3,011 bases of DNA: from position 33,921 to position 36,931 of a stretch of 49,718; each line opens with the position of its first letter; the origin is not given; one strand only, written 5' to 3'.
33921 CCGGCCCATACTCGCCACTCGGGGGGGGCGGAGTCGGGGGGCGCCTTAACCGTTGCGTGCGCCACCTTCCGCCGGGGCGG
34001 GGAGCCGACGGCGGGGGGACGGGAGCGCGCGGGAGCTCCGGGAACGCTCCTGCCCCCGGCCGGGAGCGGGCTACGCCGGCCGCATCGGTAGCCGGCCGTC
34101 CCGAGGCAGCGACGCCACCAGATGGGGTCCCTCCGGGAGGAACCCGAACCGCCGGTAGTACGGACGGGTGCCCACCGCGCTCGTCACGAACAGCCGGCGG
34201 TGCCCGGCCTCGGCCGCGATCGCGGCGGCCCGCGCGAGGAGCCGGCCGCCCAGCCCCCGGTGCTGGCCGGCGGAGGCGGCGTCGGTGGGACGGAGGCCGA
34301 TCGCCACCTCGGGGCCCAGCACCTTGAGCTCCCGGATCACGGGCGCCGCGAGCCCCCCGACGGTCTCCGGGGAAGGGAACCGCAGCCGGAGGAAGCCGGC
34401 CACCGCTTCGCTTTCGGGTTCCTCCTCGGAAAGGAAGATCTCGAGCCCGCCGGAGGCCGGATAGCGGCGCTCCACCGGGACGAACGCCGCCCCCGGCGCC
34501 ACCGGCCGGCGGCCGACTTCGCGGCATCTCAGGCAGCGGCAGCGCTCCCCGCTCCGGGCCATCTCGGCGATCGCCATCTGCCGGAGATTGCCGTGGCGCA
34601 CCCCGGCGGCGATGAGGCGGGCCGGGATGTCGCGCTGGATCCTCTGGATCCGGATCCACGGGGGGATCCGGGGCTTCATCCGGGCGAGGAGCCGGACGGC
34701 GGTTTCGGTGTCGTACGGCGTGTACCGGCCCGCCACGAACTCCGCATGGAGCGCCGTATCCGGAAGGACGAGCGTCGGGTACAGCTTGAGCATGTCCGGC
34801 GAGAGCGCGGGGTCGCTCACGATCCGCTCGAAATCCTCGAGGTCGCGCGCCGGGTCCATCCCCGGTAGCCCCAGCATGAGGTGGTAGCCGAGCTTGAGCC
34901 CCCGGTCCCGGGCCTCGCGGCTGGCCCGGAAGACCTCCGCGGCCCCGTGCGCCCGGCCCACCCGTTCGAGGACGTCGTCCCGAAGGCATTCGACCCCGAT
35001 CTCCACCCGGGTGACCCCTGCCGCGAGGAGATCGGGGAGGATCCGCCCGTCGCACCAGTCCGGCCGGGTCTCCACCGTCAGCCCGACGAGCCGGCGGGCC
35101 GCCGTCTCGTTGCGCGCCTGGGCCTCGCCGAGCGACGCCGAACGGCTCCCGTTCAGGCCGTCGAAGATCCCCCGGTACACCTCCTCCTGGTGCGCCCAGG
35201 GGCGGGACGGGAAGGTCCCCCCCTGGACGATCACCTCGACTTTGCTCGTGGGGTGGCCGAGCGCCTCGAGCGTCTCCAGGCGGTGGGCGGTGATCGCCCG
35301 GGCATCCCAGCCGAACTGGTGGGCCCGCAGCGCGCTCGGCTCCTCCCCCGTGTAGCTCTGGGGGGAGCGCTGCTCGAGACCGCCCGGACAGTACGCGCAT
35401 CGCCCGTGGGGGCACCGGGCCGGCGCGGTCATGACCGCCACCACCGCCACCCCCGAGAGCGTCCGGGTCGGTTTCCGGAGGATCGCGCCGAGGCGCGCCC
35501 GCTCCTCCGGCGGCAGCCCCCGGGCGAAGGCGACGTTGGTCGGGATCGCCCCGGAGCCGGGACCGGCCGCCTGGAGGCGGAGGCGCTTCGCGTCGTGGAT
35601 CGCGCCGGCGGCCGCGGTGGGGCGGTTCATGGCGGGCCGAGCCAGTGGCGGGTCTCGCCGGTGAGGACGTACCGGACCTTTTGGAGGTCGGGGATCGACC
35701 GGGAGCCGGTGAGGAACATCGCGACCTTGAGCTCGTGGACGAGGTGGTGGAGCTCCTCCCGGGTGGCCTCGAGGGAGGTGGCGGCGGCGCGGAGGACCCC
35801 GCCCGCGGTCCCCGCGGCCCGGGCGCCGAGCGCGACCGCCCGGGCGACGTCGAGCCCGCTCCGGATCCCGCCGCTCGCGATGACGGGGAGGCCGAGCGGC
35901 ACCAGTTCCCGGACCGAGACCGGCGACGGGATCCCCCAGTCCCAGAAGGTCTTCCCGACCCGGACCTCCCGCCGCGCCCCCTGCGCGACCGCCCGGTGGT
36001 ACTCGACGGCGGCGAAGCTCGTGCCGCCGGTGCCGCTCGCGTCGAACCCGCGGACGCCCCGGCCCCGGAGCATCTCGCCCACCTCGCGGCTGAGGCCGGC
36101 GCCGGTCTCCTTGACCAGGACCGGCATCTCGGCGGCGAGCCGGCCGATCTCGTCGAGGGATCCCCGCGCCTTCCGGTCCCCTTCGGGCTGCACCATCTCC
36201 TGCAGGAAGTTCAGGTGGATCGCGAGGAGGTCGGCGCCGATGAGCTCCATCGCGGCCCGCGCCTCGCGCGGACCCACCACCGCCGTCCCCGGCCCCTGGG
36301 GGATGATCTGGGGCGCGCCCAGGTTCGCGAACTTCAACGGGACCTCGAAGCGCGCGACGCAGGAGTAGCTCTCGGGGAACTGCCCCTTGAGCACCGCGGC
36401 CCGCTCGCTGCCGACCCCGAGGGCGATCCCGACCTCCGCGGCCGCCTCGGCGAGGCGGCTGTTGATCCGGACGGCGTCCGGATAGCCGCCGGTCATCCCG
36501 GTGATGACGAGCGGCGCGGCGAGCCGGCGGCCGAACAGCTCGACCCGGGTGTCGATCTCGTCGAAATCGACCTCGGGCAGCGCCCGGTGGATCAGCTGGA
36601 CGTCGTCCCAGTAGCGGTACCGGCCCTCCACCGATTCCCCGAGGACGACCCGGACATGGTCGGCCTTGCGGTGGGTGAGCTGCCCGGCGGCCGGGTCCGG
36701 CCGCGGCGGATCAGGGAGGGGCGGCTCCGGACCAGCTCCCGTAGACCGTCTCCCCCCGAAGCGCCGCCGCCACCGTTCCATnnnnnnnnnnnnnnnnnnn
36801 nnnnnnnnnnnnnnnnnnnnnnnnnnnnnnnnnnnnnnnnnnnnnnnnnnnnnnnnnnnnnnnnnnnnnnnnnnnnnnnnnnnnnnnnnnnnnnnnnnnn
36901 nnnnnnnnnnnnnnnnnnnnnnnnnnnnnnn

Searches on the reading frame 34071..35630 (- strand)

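Call 49: search_protein_families(library=pfam, proteins=[window:34071-35630:-], max_evalue=0.001)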
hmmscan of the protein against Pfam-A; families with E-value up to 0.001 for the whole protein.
window:34071-35630:- (519 aa): 2 families
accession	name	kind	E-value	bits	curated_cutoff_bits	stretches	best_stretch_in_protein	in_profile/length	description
PF16199.10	Radical_SAM_C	-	3.5e-23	81.9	31.9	1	278-357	1-83/85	Radical_SAM C-terminal domain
PF04055.27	Radical_SAM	-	2.1e-13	51.2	29.5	1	72-260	6-156/166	Radical SAM superfamily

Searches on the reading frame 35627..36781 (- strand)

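Call 49: search_protein_families(library=pfam, proteins=[window:35627-36781:-], max_evalue=0.001)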
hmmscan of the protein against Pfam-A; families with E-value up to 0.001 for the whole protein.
window:35627-36781:- (384 aa): 2 families
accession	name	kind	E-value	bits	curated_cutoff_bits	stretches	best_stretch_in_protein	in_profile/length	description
PF01070.24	FMN_dh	-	5.7e-19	68.8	24.9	2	290-368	266-345/350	FMN-dependent dehydrogenase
PF00478.31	IMPDH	-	0.00011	21.8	25.6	0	296-323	206-233/345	IMP dehydrogenase / GMP reductase domain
